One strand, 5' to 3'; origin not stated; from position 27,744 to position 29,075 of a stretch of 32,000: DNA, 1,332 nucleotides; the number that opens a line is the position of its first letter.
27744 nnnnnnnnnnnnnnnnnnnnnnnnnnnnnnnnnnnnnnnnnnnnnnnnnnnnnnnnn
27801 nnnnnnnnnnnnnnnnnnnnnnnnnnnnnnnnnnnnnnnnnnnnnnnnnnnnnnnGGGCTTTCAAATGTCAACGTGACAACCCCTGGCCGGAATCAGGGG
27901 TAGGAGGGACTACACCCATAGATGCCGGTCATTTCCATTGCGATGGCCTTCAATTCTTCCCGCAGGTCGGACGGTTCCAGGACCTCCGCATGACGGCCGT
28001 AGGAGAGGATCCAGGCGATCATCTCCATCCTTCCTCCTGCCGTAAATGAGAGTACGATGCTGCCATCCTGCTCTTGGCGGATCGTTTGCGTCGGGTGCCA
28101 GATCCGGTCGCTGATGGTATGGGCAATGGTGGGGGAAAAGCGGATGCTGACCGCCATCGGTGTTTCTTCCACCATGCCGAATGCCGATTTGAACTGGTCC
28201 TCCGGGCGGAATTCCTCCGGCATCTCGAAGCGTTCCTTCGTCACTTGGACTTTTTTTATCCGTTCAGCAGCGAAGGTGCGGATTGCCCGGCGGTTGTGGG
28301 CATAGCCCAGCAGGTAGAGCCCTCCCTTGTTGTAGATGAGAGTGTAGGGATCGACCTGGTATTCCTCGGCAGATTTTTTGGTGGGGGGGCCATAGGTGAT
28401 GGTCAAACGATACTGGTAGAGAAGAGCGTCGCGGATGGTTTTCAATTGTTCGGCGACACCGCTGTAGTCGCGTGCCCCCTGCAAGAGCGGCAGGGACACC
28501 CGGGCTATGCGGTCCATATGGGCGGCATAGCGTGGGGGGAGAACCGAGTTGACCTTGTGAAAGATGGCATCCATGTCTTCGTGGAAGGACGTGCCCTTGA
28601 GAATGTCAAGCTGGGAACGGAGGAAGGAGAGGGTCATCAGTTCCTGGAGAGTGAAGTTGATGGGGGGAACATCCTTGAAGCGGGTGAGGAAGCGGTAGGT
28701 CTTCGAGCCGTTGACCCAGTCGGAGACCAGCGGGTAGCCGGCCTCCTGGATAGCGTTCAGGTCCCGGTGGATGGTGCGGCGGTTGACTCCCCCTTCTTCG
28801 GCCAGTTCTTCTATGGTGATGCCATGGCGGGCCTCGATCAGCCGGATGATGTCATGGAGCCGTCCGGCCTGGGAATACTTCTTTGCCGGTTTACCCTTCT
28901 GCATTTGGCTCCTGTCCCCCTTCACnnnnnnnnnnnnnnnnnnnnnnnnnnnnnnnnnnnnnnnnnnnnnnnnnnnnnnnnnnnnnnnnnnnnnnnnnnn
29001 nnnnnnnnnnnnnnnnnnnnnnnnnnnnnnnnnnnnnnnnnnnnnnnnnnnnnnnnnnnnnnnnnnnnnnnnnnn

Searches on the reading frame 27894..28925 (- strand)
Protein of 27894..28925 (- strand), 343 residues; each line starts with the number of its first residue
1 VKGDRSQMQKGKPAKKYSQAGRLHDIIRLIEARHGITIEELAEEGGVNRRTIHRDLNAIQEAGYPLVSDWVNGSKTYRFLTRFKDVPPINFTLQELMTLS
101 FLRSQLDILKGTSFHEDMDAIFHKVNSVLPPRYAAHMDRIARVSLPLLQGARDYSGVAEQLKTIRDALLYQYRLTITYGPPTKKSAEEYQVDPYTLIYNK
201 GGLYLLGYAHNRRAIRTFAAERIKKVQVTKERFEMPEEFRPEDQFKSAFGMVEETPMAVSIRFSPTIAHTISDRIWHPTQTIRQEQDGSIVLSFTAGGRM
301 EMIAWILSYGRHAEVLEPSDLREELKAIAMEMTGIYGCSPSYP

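Call 72: search_protein_families(library=pfam, proteins=[window:27894-28925:-], max_evalue=0.00001)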
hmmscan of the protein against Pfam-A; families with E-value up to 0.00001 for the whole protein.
window:27894-28925:- (343 aa): 3 families
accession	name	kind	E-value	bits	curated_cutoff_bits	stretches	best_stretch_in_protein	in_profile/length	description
PF25583.1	WCX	-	4.4e-20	72.2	23.9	1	256-332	2-75/76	WCX domain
PF13280.12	WYL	-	4.1e-19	68.8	21.8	1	160-228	2-70/70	WYL domain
PF08279.18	HTH_11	-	2.7e-11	43.6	25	1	22-68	1-48/55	HTH domain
